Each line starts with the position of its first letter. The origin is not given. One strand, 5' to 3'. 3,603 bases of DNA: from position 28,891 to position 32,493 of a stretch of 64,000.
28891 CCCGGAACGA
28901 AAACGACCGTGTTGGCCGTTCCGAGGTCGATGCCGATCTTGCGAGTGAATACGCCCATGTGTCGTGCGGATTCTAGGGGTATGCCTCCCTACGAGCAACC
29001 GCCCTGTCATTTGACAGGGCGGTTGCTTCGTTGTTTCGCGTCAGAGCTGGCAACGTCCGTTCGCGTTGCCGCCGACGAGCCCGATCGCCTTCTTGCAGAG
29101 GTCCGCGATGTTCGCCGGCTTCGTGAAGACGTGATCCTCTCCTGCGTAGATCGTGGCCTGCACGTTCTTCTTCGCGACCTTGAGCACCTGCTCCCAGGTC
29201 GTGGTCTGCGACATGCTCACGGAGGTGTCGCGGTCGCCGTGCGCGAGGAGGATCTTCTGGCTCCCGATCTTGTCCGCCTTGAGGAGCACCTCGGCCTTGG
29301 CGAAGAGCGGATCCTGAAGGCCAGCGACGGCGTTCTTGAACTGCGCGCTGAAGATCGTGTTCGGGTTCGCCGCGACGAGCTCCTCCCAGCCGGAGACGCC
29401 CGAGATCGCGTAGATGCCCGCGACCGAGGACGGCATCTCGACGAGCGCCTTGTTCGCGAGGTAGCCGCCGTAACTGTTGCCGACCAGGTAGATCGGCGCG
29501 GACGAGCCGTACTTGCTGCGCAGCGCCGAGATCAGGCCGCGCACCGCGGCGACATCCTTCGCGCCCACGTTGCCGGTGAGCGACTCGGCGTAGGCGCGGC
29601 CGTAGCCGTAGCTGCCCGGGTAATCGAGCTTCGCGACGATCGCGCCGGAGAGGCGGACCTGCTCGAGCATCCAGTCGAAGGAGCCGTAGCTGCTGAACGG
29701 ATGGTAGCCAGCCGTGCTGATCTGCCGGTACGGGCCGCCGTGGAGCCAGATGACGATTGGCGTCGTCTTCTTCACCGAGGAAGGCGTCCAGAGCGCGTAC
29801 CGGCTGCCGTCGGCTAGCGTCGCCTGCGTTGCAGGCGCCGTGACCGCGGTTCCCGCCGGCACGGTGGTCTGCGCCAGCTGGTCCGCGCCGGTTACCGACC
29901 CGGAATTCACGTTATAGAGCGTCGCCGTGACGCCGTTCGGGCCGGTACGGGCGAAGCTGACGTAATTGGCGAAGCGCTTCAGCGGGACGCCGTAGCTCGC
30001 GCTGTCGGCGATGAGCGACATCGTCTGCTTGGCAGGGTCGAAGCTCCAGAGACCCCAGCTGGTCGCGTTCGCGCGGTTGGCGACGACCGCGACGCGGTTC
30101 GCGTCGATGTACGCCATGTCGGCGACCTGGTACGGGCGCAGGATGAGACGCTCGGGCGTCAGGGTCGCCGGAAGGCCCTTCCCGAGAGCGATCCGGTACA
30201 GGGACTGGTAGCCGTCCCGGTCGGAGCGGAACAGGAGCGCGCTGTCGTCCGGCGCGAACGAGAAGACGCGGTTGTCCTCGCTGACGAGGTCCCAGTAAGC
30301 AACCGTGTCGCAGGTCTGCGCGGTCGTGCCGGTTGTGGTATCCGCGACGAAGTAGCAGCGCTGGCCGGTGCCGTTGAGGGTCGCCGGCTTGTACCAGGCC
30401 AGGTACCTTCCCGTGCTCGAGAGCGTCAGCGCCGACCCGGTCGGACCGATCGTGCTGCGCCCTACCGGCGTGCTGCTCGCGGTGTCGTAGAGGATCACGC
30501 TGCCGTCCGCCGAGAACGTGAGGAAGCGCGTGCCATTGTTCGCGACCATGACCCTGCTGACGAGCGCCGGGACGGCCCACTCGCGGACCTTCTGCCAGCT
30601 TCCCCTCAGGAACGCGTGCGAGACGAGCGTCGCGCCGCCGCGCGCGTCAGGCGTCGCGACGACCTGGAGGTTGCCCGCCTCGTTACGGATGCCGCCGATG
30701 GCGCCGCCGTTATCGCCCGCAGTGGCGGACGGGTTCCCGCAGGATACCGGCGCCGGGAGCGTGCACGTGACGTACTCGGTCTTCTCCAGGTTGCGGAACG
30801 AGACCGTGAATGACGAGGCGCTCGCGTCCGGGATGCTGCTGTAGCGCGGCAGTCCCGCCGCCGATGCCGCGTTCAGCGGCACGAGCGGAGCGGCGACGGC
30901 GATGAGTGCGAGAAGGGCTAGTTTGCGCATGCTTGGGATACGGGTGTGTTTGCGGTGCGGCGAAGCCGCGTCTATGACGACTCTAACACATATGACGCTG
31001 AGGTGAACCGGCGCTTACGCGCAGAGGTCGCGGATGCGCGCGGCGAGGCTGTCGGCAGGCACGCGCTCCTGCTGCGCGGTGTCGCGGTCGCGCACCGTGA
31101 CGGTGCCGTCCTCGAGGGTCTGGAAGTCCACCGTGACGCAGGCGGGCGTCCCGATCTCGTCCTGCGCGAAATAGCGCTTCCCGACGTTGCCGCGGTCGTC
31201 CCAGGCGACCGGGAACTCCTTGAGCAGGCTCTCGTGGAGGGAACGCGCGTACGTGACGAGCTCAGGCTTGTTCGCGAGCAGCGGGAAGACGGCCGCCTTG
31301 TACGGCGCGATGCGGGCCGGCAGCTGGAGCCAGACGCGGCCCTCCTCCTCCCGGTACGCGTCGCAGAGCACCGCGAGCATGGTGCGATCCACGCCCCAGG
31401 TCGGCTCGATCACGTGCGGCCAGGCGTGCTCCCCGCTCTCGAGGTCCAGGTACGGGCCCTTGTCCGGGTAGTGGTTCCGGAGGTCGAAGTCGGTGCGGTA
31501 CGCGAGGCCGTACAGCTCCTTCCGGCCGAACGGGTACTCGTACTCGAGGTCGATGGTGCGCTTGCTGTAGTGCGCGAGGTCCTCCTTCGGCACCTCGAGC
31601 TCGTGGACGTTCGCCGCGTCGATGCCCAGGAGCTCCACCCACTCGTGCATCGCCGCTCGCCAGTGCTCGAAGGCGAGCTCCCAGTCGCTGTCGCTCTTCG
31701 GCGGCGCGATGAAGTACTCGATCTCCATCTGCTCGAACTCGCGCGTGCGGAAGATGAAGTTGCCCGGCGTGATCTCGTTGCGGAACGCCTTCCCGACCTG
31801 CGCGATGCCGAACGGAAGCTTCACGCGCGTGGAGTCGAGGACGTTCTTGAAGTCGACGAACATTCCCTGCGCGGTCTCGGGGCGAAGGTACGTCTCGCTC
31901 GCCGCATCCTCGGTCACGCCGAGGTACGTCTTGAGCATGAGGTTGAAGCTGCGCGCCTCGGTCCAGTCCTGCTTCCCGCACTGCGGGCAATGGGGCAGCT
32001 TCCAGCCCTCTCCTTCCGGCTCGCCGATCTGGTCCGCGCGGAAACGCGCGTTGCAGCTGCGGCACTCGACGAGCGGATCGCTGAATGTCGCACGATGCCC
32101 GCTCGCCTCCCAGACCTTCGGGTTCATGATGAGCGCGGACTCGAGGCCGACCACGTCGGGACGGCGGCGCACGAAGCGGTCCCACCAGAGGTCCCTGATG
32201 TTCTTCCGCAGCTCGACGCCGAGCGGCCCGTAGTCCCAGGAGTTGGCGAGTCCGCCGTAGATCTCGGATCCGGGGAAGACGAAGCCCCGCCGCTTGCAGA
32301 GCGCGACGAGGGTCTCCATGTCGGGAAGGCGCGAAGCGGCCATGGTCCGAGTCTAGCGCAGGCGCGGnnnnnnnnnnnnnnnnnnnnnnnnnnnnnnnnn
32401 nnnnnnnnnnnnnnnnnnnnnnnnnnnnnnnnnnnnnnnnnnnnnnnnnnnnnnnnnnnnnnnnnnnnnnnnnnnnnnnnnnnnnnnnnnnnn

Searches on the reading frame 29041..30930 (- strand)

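Call 15: search_protein_families(library=pfam, proteins=[window:29041-30930:-], max_evalue=0.001)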
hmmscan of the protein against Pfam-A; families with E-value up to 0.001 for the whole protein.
window:29041-30930:- (629 aa): 6 families
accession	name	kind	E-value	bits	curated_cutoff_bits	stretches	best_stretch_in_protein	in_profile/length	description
PF00326.27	Peptidase_S9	-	3e-22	79.6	22.6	1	417-613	2-200/213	Prolyl oligopeptidase family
PF12697.13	Abhydrolase_6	-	2.9e-06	28.5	26.3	1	393-518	1-94/217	Alpha/beta hydrolase family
PF01738.24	DLH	-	2.3e-05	24.5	21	1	551-608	137-194/217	Dienelactone hydrolase family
PF00135.34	COesterase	-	7.3e-05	22.3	27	1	381-497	91-202/515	Carboxylesterase family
PF12146.15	Hydrolase_4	-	0.00015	21.6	27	0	460-532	59-130/239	Serine aminopeptidase, S33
PF02230.22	Abhydrolase_2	-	0.00058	20.2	23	0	559-601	158-200/217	Phospholipase/Carboxylesterase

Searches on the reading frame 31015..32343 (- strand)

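Call 15: search_protein_families(library=pfam, proteins=[window:31015-32343:-], max_evalue=0.001)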
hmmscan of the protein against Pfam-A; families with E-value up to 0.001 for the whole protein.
window:31015-32343:- (442 aa): 2 families
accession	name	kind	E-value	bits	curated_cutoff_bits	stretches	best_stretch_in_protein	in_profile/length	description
PF03129.25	HGTP_anticodon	-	3.1e-18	66.2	21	1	349-439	1-93/94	Anticodon binding domain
PF00587.30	tRNA-synt_2b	-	1.8e-10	41.6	29.3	1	146-326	6-176/179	tRNA synthetase class II core domain (G, H, P, S and T)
